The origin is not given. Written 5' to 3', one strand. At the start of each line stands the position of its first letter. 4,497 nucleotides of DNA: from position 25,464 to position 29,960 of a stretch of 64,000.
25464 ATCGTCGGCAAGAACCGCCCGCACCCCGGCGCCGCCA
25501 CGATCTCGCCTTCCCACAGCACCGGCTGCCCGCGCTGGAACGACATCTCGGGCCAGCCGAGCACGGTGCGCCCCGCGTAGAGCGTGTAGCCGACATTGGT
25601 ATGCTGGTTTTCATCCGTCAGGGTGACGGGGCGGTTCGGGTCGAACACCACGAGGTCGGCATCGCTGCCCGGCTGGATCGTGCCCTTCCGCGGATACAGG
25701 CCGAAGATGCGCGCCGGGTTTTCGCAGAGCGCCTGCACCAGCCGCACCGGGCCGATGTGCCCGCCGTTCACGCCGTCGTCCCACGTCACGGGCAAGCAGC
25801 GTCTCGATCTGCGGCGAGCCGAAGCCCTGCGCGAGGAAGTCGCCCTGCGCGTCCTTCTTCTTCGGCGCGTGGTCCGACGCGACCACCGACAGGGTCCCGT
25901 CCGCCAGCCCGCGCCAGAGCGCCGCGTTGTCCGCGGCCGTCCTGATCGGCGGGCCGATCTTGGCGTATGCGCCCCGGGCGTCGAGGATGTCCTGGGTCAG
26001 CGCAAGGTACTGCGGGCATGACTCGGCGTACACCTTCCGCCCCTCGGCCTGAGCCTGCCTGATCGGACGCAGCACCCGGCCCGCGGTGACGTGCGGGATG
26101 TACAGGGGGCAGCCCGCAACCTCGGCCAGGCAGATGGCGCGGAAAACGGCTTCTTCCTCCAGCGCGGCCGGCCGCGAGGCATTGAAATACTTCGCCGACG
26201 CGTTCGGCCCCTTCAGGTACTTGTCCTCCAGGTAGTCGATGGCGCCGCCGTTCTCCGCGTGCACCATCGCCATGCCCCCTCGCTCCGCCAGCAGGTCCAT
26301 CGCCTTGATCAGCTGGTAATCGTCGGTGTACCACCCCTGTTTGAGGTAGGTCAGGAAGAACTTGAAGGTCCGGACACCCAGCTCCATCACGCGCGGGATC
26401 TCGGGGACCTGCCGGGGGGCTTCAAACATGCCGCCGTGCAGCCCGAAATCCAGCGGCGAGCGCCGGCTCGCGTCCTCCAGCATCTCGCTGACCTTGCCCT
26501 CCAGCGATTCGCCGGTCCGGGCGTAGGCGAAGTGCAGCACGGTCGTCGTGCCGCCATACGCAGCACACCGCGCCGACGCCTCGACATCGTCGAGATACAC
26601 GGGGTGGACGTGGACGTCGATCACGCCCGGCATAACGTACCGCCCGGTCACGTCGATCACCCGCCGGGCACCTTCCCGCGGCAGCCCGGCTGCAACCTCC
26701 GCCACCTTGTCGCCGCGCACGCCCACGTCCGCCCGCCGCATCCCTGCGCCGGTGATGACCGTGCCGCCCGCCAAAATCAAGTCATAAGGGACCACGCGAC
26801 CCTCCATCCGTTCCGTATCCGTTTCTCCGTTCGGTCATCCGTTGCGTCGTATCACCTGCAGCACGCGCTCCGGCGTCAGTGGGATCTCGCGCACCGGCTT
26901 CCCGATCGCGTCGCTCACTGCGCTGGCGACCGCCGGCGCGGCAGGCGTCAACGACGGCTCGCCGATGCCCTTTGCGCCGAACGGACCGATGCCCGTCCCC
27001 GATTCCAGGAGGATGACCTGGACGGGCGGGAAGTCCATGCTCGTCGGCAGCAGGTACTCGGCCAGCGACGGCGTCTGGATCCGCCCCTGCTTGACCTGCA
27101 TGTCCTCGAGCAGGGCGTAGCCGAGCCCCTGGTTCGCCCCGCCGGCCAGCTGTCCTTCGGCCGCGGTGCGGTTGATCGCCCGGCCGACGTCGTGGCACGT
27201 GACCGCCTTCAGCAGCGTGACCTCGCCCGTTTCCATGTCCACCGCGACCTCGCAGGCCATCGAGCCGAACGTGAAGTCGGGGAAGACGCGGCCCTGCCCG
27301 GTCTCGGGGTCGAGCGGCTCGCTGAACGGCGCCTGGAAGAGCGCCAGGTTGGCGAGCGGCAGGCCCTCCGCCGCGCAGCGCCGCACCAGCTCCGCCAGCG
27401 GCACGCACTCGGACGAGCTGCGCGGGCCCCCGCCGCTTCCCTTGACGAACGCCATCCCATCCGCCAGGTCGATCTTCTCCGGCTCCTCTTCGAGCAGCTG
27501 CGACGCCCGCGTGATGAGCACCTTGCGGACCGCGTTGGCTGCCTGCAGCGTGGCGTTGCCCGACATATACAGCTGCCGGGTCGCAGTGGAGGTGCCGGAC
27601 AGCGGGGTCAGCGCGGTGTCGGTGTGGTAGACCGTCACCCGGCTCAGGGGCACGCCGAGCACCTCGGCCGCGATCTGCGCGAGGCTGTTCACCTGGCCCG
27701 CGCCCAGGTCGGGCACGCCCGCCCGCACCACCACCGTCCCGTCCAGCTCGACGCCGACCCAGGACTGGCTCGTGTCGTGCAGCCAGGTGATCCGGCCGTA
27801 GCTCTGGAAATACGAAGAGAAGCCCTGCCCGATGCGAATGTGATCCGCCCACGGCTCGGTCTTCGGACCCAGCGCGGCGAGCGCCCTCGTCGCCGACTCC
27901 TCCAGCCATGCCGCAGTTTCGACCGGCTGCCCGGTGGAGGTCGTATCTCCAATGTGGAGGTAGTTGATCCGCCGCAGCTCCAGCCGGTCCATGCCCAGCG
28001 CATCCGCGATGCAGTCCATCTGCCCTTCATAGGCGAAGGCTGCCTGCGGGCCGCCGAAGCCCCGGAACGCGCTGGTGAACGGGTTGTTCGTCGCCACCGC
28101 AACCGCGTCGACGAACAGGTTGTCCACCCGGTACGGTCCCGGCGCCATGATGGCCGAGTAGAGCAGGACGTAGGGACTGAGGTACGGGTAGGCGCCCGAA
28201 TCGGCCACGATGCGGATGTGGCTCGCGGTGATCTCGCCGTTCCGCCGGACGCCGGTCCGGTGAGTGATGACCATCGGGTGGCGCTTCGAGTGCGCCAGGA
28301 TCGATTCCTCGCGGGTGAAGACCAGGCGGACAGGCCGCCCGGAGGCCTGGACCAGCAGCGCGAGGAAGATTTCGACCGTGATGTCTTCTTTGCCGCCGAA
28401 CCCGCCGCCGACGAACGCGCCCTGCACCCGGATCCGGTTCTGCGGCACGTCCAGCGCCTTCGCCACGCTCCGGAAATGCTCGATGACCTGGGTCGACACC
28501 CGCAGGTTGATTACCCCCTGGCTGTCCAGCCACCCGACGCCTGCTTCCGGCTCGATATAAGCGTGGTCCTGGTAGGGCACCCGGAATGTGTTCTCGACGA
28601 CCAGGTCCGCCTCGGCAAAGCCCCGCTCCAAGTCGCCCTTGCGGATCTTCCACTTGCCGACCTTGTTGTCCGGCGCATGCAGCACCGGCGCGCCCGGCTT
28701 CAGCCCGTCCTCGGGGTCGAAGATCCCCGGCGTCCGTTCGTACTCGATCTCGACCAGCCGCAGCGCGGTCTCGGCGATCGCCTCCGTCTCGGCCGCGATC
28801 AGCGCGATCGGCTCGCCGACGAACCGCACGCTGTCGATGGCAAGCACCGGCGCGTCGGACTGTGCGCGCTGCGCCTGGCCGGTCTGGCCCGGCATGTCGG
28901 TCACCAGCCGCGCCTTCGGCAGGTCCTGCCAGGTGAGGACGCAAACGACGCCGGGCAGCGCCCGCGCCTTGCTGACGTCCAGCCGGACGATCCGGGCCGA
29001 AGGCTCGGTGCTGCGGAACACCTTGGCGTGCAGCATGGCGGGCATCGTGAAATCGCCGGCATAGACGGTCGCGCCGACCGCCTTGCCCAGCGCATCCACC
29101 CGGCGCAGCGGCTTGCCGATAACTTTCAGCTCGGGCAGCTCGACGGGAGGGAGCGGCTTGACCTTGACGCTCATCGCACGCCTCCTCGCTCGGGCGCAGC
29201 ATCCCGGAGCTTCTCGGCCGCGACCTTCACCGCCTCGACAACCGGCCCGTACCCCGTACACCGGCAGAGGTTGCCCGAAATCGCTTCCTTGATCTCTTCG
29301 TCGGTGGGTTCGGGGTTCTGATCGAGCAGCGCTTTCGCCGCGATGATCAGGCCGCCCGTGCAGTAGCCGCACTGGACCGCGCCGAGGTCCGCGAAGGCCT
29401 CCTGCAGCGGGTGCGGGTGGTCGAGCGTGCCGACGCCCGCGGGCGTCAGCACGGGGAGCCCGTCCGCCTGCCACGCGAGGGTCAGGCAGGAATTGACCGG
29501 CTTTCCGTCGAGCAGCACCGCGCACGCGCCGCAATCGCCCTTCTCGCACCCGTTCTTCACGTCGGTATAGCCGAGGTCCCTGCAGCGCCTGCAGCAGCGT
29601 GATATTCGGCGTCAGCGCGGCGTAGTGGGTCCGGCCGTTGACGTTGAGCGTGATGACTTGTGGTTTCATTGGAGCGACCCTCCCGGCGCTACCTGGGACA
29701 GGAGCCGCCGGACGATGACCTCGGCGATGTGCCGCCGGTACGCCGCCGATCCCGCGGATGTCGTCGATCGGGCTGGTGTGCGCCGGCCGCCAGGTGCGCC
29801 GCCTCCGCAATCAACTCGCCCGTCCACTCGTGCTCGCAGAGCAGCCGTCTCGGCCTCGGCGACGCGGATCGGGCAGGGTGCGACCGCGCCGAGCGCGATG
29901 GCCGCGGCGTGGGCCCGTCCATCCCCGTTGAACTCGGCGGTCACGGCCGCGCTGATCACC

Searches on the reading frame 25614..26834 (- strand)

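Call 68: search_protein_families(library=ncbifam, proteins=[window:25614-26834:-], max_evalue=0.00001)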
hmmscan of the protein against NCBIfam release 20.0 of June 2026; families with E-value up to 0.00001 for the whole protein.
window:25614-26834:- (407 aa): 35 families (the best 25 are shown)
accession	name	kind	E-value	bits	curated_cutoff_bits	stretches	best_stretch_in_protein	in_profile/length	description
TIGR02033.1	D-hydantoinase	equivalog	2.7e-76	257.3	393.25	1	20-344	2-342/454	dihydropyrimidinase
NF009941.0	PRK13404.1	subfamily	6.9e-75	252.5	647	1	16-332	3-329/478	dihydropyrimidinase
NF004839.0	PRK06189.1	equivalog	6.9e-62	209.5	631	1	17-328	3-319/451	allantoinase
TIGR03178.1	allantoinase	equivalog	3e-61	207.6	357.85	1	18-334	1-322/441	allantoinase AllB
NF005960.0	PRK08044.1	equivalog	3.2e-47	161.3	688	1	17-338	3-332/453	allantoinase AllB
NF058539.1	ergo_uti2_ErtD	equivalog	8.8e-45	153.4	650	1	17-329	2-317/449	hydantoin-5-propionate amidohydrolase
NF002668.0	PRK02382.1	equivalog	4.6e-42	144.2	452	1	32-347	11-322/436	dihydroorotase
NF058538.1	ergo_util_ErtD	equivalog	2.7e-40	138.6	600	1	17-348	1-339/446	hydantoin-5-propionate amidohydrolase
TIGR00857.1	pyrC_multi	subfamily_domain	8.6e-36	123.8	279.05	1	33-348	4-320/412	dihydroorotase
NF006559.0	PRK09060.1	equivalog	3e-34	118.1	482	1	16-330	4-314/444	dihydroorotase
NF006837.0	PRK09357.1-2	equivalog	7.2e-33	113.8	575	1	20-340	4-325/428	dihydroorotase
NF006845.0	PRK09357.2-6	equivalog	5e-32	111.1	728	2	222-352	207-338/428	dihydroorotase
NF006836.0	PRK09357.1-1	equivalog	1.1e-31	110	538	2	211-345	195-330/432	dihydroorotase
NF005751.0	PRK07575.1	equivalog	3.1e-30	105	529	1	24-348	10-331/440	dihydroorotase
NF006839.0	PRK09357.1-4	equivalog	5.1e-30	104.4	576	1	33-330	18-312/422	dihydroorotase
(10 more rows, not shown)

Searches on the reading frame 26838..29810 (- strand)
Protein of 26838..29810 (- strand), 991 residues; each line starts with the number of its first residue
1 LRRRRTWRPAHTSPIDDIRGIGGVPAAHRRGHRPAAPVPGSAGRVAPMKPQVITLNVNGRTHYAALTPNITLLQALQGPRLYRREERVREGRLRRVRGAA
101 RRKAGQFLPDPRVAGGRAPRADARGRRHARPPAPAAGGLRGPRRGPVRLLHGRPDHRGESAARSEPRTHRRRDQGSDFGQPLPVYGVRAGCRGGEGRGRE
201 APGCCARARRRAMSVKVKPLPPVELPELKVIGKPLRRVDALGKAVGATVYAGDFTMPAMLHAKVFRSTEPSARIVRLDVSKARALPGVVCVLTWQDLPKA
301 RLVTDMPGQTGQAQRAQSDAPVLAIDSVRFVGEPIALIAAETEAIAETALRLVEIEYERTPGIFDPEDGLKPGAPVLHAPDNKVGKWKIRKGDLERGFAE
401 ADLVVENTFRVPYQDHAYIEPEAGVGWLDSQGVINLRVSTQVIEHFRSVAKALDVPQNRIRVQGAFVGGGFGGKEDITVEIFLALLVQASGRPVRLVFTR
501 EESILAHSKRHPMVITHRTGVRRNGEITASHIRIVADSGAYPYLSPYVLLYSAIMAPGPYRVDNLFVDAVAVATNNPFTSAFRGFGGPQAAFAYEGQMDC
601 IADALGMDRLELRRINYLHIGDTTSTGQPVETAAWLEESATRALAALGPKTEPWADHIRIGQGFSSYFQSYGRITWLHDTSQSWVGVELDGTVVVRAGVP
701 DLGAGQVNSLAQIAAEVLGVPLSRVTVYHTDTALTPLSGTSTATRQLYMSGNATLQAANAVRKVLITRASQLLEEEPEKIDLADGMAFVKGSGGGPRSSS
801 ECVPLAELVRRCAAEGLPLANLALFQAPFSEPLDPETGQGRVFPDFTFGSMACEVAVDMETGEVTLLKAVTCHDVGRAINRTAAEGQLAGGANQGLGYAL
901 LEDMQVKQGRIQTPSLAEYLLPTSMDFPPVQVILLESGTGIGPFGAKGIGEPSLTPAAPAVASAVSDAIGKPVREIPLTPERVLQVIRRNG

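Call 19: search_protein_families(library=pfam, max_evalue=0.001, proteins=[window:26838-29810:-])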
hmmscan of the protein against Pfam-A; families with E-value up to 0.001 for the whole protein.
seq(991 aa): 3 families
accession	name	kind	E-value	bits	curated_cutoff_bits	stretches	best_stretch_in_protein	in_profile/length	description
PF02738.23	MoCoBD_1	-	3.8e-76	255.8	27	1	380-617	6-244/244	Molybdopterin cofactor-binding domain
PF20256.3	MoCoBD_2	-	5.8e-67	226.6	27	1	657-928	22-283/283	Molybdopterin cofactor-binding domain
PF01315.27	Ald_Xan_dh_C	-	3.2e-28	98.7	31.3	1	246-360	2-109/110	Aldehyde oxidase and xanthine dehydrogenase, a/b hammerhead domain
